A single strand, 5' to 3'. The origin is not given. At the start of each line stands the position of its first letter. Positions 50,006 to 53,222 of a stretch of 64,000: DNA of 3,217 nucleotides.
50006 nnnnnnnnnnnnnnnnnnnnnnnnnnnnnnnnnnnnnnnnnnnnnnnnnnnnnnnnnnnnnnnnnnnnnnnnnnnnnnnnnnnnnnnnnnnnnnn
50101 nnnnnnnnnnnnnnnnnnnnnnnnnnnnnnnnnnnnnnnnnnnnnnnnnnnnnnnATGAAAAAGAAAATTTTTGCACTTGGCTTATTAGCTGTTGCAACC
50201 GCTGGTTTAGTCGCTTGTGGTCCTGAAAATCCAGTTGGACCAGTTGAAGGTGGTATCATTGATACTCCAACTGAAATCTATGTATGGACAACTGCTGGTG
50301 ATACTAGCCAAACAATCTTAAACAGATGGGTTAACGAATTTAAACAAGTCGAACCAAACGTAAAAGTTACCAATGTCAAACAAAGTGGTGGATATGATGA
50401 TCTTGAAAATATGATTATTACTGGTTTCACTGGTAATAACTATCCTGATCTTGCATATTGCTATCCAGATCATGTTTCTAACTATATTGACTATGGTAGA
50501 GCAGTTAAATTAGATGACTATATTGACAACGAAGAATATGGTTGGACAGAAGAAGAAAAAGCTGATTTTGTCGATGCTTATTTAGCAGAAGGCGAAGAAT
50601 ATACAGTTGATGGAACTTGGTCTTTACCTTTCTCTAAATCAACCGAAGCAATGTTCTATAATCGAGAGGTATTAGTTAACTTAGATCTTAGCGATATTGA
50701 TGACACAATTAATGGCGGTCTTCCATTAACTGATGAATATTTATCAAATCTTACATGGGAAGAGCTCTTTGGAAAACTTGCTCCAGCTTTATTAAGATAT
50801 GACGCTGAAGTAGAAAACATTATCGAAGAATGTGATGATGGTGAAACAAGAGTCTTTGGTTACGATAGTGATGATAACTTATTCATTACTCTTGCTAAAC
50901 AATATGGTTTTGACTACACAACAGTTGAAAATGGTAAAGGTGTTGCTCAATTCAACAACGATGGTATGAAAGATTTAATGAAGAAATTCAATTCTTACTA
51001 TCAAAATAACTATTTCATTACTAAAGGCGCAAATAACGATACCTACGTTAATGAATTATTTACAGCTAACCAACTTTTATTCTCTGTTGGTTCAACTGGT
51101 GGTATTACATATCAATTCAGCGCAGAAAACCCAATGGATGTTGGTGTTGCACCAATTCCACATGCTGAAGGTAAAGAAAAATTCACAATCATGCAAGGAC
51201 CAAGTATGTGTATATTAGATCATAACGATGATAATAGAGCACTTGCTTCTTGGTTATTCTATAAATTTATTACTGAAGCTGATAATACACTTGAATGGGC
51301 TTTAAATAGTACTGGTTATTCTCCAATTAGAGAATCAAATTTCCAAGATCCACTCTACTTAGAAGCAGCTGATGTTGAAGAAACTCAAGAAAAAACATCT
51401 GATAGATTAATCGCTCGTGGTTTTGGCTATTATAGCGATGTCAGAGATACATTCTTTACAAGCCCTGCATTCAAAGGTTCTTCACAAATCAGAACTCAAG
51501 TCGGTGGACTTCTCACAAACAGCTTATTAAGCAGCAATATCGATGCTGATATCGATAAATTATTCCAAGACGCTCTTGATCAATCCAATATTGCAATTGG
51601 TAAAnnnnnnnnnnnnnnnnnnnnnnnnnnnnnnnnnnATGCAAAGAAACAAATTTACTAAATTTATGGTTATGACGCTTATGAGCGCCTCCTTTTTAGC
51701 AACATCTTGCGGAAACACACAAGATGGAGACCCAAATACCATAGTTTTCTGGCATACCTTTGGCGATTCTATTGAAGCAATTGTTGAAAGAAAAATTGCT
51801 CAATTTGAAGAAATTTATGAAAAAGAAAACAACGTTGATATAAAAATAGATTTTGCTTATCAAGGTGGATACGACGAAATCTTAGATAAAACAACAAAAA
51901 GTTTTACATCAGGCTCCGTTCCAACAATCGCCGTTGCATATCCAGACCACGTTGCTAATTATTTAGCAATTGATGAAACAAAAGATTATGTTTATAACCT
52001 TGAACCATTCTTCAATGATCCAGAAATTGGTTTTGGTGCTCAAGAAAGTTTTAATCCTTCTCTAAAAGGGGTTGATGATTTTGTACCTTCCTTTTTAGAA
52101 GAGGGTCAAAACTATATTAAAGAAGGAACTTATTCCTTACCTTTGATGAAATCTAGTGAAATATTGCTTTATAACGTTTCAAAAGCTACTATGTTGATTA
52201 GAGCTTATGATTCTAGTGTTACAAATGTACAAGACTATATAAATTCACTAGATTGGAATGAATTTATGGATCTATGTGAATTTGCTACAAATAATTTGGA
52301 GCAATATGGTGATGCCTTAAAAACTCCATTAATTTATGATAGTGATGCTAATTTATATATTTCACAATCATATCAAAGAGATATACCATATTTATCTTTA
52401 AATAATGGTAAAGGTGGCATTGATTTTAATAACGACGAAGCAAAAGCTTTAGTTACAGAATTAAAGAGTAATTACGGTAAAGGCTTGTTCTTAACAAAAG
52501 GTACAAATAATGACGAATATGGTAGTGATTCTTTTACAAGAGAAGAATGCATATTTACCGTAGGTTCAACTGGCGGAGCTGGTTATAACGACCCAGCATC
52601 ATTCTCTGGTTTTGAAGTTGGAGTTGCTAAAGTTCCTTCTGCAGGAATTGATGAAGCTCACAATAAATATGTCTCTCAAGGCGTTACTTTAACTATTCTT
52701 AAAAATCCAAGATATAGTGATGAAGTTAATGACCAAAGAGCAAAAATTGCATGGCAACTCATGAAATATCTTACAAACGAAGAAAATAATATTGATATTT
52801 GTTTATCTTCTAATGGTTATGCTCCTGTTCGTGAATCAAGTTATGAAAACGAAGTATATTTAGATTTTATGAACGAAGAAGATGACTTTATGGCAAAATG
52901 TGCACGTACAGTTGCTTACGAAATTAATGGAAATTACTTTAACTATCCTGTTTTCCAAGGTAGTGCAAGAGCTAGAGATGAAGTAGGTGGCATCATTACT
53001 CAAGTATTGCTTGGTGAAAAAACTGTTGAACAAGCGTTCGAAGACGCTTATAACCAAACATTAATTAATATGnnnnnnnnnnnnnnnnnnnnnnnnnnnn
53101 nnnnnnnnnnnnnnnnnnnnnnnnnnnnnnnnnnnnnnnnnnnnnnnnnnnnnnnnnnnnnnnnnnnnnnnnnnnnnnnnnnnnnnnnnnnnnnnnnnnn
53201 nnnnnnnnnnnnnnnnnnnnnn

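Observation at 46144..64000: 18-kb candidate extracellular nucleic-acid capture, degradation, dephosphorylation and import supercluster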

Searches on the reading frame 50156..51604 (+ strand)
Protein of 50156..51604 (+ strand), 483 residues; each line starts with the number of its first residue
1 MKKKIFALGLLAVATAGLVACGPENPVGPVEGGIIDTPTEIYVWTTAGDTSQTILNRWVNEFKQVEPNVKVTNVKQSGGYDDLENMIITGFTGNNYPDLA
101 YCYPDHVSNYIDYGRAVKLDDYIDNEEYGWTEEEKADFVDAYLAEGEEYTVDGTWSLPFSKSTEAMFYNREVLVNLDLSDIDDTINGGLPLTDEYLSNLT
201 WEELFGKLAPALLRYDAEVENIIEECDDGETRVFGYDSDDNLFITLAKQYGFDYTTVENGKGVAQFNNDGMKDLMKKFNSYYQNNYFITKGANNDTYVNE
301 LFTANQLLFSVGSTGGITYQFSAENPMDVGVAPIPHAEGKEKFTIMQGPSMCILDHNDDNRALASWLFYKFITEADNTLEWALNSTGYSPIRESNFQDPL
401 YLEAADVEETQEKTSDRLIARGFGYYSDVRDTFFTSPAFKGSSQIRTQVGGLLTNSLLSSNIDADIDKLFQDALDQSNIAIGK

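Call 5: search_protein_families(library=pfam, proteins=[window:50156-51604:+], max_evalue=0.01)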
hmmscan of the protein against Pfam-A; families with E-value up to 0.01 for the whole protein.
window:50156-51604:+ (483 aa): 2 families
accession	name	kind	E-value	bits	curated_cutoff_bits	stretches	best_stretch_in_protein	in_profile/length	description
PF13416.11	SBP_bac_8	-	3.6e-26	93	27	1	58-401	2-271/279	Bacterial extracellular solute-binding protein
PF01547.30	SBP_bac_1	-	1.4e-13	52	26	1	53-377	8-305/307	Bacterial extracellular solute-binding protein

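Call 9: search_protein_families(library=ncbifam, proteins=[window:50156-51604:+], max_evalue=0.01)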
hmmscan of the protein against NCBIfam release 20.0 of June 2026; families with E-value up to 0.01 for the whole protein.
window:50156-51604:+ (483 aa): 2 families
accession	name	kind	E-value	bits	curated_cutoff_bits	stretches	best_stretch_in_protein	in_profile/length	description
NF045826.1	lipo_P68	equivalog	8.7e-10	37.7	200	1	52-173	55-173/669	P68 family surface lipoprotein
NF008211.0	PRK10974.1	equivalog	5.1e-05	22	411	0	39-173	27-157/439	sn-glycerol-3-phosphate ABC transporter substrate-binding protein UgpB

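Call 56: search_solved_structures(query=window:50156-51604:+, max_evalue=0.01)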
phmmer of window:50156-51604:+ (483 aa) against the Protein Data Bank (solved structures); distinct sequences matched with E-value up to 0.01: 21.
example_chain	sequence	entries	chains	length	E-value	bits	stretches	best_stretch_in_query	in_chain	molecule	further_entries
7c0f_A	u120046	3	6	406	6e-11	45.1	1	296-404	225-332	Sugar ABC transporter, periplasmic sugar-binding protein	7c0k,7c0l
7c0x_A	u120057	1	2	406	6e-11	45.1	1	296-404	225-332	Sugar ABC transporter, periplasmic sugar-binding protein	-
7c0u_A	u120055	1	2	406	1.5e-10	43.8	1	296-404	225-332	Sugar ABC transporter, periplasmic sugar-binding protein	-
7c0t_A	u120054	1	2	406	1.5e-10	43.8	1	296-404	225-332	Sugar ABC transporter, periplasmic sugar-binding protein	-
7c0o_A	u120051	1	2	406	2.1e-10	43.3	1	296-404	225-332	Sugar ABC transporter, periplasmic sugar-binding protein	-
7c0r_A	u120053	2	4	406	2.9e-10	42.9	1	296-404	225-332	Sugar ABC transporter, periplasmic sugar-binding protein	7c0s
7c0v_A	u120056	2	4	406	3.5e-10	42.6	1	298-404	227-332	Sugar ABC transporter, periplasmic sugar-binding protein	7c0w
7c14_A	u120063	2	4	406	4.1e-10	42.4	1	296-404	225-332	Sugar ABC transporter, periplasmic sugar-binding protein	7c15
7c0y_A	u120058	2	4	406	8.6e-10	41.3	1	296-404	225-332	Sugar ABC transporter, periplasmic sugar-binding protein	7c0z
7c16_A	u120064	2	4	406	5e-09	38.8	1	298-404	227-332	Sugar ABC transporter, periplasmic sugar-binding protein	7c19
4mfi_A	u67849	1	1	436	9.2e-09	37.9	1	294-398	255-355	Sn-glycerol-3-phosphate ABC transporter substrate-binding protein UspB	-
6r1b_B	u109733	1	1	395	1.8e-07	33.7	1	294-398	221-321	Putative Sn-glycerol-3-phosphate-binding lipoprotein UgpB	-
6r1b_A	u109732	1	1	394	1.9e-07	33.6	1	294-398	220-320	Putative Sn-glycerol-3-phosphate-binding lipoprotein UgpB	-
6r1b_D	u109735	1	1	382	2.6e-07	33.1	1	294-396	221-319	Putative Sn-glycerol-3-phosphate-binding lipoprotein UgpB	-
6r1b_C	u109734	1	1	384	2.7e-07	33.1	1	294-396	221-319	Putative Sn-glycerol-3-phosphate-binding lipoprotein UgpB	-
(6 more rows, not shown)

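Call 64: search_solved_structures(query=window:50156-51604:+, max_evalue=0.0001, show_alignments=5)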
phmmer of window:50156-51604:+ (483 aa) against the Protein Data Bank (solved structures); distinct sequences matched with E-value up to 0.0001: 17.
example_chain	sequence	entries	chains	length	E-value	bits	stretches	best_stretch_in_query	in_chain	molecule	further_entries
7c0f_A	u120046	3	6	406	6e-11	45.1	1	296-404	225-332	Sugar ABC transporter, periplasmic sugar-binding protein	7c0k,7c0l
7c0x_A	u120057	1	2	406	6e-11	45.1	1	296-404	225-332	Sugar ABC transporter, periplasmic sugar-binding protein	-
7c0u_A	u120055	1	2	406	1.5e-10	43.8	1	296-404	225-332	Sugar ABC transporter, periplasmic sugar-binding protein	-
7c0t_A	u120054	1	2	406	1.5e-10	43.8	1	296-404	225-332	Sugar ABC transporter, periplasmic sugar-binding protein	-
7c0o_A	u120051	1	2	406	2.1e-10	43.3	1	296-404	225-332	Sugar ABC transporter, periplasmic sugar-binding protein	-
7c0r_A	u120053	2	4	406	2.9e-10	42.9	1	296-404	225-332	Sugar ABC transporter, periplasmic sugar-binding protein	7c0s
7c0v_A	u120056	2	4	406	3.5e-10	42.6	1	298-404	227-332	Sugar ABC transporter, periplasmic sugar-binding protein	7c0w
7c14_A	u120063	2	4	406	4.1e-10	42.4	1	296-404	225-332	Sugar ABC transporter, periplasmic sugar-binding protein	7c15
7c0y_A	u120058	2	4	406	8.6e-10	41.3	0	296-404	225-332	Sugar ABC transporter, periplasmic sugar-binding protein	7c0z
7c16_A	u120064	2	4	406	5e-09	38.8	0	298-404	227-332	Sugar ABC transporter, periplasmic sugar-binding protein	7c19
4mfi_A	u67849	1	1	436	9.2e-09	37.9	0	294-398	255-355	Sn-glycerol-3-phosphate ABC transporter substrate-binding protein UspB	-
6r1b_B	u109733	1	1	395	1.8e-07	33.7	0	294-398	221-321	Putative Sn-glycerol-3-phosphate-binding lipoprotein UgpB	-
6r1b_A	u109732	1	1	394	1.9e-07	33.6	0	294-398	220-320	Putative Sn-glycerol-3-phosphate-binding lipoprotein UgpB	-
6r1b_D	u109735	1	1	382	2.6e-07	33.1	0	294-396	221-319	Putative Sn-glycerol-3-phosphate-binding lipoprotein UgpB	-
6r1b_C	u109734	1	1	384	2.7e-07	33.1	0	294-396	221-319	Putative Sn-glycerol-3-phosphate-binding lipoprotein UgpB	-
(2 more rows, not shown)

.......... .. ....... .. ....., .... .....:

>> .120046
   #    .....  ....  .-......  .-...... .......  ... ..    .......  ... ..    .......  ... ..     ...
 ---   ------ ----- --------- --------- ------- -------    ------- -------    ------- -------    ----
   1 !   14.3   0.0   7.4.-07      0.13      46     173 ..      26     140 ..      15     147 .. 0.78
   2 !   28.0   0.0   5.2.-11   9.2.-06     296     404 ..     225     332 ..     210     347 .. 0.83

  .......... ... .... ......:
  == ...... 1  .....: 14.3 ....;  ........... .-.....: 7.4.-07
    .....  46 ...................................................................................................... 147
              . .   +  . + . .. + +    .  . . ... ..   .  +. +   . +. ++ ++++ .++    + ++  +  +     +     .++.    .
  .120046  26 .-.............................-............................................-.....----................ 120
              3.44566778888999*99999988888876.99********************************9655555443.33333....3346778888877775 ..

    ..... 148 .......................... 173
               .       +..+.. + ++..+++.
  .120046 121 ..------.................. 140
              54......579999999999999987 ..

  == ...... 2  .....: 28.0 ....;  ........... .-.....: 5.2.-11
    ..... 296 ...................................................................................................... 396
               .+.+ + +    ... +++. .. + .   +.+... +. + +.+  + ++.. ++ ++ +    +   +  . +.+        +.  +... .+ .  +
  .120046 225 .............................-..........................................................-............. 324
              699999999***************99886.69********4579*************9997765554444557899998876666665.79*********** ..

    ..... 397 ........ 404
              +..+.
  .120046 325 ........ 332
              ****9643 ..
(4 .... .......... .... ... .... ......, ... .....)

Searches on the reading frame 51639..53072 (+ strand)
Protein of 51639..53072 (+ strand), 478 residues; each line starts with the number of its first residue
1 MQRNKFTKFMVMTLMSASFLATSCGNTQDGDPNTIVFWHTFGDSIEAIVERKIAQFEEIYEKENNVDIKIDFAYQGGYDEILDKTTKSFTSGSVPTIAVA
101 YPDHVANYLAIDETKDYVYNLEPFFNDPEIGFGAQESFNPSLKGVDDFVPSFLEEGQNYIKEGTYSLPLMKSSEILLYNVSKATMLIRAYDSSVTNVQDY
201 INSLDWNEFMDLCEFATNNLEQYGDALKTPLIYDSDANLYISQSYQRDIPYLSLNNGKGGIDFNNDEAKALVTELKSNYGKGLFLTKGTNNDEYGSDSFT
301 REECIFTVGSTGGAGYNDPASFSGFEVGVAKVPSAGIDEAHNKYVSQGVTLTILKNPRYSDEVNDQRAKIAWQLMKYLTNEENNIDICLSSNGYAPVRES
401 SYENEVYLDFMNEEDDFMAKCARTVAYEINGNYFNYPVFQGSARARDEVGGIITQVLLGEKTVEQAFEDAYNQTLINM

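Call 5: search_protein_families(library=pfam, proteins=[window:51639-53072:+], max_evalue=0.01)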
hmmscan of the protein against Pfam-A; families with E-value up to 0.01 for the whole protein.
window:51639-53072:+ (478 aa): 1 family
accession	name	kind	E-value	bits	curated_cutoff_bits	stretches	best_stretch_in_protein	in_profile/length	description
PF13416.11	SBP_bac_8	-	1.5e-20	74.6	27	1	60-406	6-270/279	Bacterial extracellular solute-binding protein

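Call 9: search_protein_families(library=ncbifam, proteins=[window:51639-53072:+], max_evalue=0.01)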
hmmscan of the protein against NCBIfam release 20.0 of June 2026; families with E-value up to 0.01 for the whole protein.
window:51639-53072:+ (478 aa): 2 families
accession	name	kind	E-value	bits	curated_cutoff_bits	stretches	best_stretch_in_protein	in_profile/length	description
NF008211.0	PRK10974.1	equivalog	3e-09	36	411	1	32-141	26-125/439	sn-glycerol-3-phosphate ABC transporter substrate-binding protein UgpB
NF045826.1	lipo_P68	equivalog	2.4e-07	29.6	200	1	4-179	3-169/669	P68 family surface lipoprotein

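Call 57: search_solved_structures(query=window:51639-53072:+, max_evalue=0.01)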
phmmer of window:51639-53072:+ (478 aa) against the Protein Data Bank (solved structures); distinct sequences matched with E-value up to 0.01: 12.
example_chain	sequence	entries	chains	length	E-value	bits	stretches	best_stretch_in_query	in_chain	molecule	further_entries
6x84_A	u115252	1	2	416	5.9e-07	32.1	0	244-403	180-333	sn-glycerol-3-phosphate-binding periplasmic protein UgpB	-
4aq4_A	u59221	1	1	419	8.9e-07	31.5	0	33-132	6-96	SN-GLYCEROL-3-PHOSPHATE-BINDING PERIPLASMIC PROTEIN UGPB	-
7c0v_A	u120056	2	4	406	2.3e-06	30.2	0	37-110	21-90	Sugar ABC transporter, periplasmic sugar-binding protein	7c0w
7c16_A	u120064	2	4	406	2.4e-06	30.1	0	37-110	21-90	Sugar ABC transporter, periplasmic sugar-binding protein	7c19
7c0x_A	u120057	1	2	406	3.8e-06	29.5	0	37-110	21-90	Sugar ABC transporter, periplasmic sugar-binding protein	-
7c0f_A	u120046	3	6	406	4e-06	29.4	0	37-110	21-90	Sugar ABC transporter, periplasmic sugar-binding protein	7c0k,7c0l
7c0y_A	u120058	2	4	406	4.1e-06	29.4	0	37-110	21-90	Sugar ABC transporter, periplasmic sugar-binding protein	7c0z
7c0u_A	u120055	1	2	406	4.4e-06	29.2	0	37-110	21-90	Sugar ABC transporter, periplasmic sugar-binding protein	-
7c0t_A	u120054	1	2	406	1e-05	28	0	37-110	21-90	Sugar ABC transporter, periplasmic sugar-binding protein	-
7c0o_A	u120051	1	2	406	1.4e-05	27.5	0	37-110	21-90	Sugar ABC transporter, periplasmic sugar-binding protein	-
7c14_A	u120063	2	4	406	1.7e-05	27.4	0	37-110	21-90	Sugar ABC transporter, periplasmic sugar-binding protein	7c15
7c0r_A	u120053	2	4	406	2e-05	27.1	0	37-110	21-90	Sugar ABC transporter, periplasmic sugar-binding protein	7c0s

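Call 70: search_solved_structures(query=window:51639-53072:+, max_evalue=0.00001, show_alignments=2)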
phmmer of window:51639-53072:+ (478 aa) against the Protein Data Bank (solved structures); distinct sequences matched with E-value up to 0.00001: 8.
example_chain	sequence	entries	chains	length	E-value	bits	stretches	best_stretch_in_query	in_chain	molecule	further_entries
6x84_A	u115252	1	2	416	5.9e-07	32.1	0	244-403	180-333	sn-glycerol-3-phosphate-binding periplasmic protein UgpB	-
4aq4_A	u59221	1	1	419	8.9e-07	31.5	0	33-132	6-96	SN-GLYCEROL-3-PHOSPHATE-BINDING PERIPLASMIC PROTEIN UGPB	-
7c0v_A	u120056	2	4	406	2.3e-06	30.2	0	37-110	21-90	Sugar ABC transporter, periplasmic sugar-binding protein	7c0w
7c16_A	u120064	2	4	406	2.4e-06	30.1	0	37-110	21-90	Sugar ABC transporter, periplasmic sugar-binding protein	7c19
7c0x_A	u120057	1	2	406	3.8e-06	29.5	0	37-110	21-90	Sugar ABC transporter, periplasmic sugar-binding protein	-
7c0f_A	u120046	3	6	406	4e-06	29.4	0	37-110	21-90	Sugar ABC transporter, periplasmic sugar-binding protein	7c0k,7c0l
7c0y_A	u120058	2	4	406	4.1e-06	29.4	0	37-110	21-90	Sugar ABC transporter, periplasmic sugar-binding protein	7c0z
7c0u_A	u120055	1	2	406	4.4e-06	29.2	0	37-110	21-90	Sugar ABC transporter, periplasmic sugar-binding protein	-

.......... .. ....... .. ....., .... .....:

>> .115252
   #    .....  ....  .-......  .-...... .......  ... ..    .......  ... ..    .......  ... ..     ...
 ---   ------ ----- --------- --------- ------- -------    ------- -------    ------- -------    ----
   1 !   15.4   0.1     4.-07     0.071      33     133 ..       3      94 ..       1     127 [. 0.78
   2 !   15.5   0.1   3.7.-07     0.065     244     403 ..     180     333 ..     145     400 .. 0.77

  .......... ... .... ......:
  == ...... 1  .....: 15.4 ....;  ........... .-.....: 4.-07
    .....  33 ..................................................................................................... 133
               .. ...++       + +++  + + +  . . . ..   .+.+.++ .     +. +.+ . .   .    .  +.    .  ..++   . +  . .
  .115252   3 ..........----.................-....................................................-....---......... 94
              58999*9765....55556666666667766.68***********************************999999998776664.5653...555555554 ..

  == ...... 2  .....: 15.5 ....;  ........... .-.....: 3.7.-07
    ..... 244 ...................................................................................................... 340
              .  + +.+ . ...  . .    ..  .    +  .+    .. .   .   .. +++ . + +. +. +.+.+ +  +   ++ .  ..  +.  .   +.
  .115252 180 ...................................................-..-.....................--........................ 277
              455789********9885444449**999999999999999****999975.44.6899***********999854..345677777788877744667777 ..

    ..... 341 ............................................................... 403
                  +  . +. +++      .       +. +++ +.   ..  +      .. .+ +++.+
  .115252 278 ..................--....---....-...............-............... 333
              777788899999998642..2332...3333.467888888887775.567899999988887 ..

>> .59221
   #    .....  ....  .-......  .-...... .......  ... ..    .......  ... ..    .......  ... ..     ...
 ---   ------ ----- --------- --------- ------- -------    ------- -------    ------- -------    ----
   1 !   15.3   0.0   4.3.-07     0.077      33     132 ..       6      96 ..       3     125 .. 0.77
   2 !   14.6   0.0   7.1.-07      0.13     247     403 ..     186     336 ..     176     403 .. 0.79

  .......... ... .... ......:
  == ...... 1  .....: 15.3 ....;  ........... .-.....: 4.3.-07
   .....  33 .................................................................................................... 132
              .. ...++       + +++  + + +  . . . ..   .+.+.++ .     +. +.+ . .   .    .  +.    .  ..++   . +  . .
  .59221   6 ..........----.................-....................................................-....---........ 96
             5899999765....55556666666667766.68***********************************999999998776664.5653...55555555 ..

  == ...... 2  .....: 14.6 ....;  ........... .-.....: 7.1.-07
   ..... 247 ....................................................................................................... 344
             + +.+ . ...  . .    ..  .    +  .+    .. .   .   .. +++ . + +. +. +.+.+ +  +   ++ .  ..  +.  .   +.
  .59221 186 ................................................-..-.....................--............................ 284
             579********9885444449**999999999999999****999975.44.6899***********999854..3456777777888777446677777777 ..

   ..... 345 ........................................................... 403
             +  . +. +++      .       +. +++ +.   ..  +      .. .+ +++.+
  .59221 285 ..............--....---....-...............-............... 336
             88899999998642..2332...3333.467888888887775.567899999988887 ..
